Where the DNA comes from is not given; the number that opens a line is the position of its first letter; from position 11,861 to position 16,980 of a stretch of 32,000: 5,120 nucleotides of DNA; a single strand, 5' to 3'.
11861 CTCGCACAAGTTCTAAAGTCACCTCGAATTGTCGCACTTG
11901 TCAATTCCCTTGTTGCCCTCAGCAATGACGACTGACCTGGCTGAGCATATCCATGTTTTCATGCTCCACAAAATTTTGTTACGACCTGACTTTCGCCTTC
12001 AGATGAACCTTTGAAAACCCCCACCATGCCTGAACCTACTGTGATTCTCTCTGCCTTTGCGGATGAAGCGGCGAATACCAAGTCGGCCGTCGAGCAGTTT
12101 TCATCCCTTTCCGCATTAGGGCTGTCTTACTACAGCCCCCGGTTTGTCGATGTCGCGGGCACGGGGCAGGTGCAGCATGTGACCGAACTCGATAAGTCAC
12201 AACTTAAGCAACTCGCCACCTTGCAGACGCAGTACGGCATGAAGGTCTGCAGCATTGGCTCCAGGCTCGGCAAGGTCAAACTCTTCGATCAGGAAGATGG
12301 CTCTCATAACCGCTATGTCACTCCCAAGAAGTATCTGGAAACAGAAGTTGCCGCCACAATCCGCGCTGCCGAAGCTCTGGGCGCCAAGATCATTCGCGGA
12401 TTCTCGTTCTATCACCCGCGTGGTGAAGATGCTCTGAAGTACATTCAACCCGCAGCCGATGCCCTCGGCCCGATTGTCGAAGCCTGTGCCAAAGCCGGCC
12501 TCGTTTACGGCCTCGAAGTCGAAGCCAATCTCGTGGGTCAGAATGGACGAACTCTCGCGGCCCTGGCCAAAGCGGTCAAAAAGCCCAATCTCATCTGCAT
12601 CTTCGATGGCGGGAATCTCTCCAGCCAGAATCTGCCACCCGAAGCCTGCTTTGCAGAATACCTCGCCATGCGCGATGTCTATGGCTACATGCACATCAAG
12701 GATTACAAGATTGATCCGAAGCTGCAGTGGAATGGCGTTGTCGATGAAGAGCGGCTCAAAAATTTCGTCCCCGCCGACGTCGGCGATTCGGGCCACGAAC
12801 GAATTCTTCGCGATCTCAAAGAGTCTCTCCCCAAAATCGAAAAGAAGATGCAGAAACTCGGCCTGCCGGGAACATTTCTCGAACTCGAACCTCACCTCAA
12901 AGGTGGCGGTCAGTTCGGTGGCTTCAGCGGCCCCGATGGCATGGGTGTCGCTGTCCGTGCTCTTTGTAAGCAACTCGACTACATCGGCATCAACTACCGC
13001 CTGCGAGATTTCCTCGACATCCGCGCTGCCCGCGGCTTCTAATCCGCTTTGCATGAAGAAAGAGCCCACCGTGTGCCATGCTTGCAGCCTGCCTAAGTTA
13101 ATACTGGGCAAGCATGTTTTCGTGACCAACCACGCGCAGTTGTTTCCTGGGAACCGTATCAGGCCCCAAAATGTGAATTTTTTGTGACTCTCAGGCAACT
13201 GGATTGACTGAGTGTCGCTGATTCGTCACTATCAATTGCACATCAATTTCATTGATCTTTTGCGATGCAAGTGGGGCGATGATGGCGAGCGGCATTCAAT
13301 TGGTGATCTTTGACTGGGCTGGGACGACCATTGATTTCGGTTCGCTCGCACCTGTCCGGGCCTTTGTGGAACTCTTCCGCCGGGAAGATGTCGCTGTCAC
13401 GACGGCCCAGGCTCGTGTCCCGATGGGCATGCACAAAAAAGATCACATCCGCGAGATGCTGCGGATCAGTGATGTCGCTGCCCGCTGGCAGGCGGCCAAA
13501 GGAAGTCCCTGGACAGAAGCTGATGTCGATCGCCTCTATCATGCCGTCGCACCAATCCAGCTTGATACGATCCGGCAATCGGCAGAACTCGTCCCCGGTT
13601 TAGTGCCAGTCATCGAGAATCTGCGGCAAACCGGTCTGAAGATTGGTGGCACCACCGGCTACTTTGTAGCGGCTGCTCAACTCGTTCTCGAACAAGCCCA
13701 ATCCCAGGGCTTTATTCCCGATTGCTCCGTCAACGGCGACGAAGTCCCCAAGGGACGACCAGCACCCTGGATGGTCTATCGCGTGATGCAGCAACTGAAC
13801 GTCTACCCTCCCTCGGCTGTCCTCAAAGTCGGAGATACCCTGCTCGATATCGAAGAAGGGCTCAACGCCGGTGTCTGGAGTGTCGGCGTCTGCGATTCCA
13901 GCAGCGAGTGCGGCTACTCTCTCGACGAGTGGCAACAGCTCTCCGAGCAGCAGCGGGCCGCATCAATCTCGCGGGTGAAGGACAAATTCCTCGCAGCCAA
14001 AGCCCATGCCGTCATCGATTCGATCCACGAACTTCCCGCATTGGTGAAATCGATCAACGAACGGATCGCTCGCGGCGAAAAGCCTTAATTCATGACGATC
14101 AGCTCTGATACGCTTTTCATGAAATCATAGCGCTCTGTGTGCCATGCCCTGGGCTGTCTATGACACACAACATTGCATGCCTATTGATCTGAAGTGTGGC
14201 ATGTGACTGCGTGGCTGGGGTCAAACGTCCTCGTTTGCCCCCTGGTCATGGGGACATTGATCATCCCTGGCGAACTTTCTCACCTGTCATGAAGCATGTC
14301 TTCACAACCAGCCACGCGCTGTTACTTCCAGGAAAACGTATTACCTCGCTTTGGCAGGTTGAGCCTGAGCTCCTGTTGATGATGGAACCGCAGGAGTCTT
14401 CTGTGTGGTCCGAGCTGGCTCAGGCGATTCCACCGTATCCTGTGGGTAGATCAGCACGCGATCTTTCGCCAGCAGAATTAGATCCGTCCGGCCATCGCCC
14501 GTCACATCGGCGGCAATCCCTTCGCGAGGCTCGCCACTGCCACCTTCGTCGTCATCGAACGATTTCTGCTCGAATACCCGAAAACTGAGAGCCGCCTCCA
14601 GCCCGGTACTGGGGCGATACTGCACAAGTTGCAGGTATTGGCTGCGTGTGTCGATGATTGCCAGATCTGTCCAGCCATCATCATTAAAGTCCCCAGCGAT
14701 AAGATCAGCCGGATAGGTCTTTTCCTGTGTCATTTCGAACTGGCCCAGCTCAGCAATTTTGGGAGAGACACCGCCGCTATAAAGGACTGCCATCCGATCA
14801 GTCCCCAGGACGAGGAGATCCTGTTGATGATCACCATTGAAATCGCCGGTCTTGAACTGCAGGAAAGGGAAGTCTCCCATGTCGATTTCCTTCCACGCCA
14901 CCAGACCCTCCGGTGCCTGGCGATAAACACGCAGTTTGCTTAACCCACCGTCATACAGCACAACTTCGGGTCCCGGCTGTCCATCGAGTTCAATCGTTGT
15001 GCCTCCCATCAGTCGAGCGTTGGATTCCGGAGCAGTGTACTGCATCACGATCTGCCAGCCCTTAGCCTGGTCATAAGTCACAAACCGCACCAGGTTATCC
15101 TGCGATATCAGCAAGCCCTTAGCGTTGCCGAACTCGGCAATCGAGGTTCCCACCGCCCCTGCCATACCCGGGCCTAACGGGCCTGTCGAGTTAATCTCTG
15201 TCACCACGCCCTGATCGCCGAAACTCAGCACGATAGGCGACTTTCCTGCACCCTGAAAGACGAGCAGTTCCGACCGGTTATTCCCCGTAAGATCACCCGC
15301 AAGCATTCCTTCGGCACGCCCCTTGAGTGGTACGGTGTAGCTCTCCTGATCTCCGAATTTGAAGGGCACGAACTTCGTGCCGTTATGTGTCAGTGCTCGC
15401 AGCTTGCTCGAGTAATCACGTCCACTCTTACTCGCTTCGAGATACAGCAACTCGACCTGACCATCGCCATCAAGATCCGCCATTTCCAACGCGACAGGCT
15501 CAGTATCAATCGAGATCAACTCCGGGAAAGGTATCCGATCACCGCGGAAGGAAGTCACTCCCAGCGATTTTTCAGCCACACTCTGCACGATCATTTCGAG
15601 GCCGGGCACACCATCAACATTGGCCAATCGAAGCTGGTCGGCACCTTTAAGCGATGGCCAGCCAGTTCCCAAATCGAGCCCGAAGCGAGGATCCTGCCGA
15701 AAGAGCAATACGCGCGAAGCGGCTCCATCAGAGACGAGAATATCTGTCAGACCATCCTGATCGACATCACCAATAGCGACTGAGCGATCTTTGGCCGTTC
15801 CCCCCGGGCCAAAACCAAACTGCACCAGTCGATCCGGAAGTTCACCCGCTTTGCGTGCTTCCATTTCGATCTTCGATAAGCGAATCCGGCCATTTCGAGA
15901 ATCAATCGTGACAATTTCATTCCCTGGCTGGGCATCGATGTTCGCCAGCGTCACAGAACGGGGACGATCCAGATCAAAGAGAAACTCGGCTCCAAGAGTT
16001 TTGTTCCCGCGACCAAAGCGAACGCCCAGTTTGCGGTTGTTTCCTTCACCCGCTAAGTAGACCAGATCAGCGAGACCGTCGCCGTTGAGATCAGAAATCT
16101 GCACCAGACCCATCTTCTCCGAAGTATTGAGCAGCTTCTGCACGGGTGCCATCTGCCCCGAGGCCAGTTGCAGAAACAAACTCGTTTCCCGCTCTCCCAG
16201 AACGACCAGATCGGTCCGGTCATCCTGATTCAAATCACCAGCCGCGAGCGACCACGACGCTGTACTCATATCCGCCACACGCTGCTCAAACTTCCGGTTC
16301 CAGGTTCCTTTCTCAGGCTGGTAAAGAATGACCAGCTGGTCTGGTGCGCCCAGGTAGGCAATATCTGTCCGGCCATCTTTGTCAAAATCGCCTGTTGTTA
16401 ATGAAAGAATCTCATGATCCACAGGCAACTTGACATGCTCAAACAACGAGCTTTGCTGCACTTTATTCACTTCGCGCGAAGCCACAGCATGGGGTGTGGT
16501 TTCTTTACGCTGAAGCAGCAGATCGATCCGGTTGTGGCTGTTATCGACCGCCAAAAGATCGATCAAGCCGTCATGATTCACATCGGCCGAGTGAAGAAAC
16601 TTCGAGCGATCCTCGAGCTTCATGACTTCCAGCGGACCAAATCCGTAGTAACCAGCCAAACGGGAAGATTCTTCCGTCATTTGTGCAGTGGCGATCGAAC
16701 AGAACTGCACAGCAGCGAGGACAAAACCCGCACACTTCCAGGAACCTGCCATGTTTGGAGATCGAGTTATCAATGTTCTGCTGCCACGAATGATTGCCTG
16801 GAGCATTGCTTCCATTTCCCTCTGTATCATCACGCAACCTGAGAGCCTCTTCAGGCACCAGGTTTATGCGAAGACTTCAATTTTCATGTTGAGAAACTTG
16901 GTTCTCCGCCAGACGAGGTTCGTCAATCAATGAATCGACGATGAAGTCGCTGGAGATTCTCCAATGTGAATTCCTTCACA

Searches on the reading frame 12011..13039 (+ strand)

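Call 102: search_protein_families(library=pfam, proteins=[window:12011-13039:+], max_evalue=0.00001)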
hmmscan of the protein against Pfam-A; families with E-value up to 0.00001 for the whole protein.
window:12011-13039:+ (343 aa): 1 family
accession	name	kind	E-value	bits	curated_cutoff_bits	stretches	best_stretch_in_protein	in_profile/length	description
PF01261.30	AP_endonuc_2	-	2e-14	54.4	31.1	1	53-271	20-218/249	Xylose isomerase-like TIM barrel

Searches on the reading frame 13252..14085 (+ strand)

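Call 102: search_protein_families(library=pfam, proteins=[window:13252-14085:+], max_evalue=0.00001)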
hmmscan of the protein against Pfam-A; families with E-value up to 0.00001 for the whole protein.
window:13252-14085:+ (278 aa): 2 families
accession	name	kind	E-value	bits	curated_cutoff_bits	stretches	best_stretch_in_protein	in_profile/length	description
PF00702.32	Hydrolase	-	4.9e-18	66.6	26.4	1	15-207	1-191/191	haloacid dehalogenase-like hydrolase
PF13419.12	HAD_2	-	2e-12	48.1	23.8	1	18-213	1-178/178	Haloacid dehalogenase-like hydrolase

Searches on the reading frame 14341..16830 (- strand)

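Call 102: search_protein_families(library=pfam, proteins=[window:14341-16830:-], max_evalue=0.00001)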
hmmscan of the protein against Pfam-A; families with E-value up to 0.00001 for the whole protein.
window:14341-16830:- (829 aa): 2 families
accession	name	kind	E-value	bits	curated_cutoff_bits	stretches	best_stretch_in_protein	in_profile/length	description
PF13517.12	FG-GAP_3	-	3.3e-37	127.3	26.9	3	148-210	1-61/61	FG-GAP-like repeat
PF01839.29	FG-GAP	-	2e-23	82.3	22.1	0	350-367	4-21/37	FG-GAP repeat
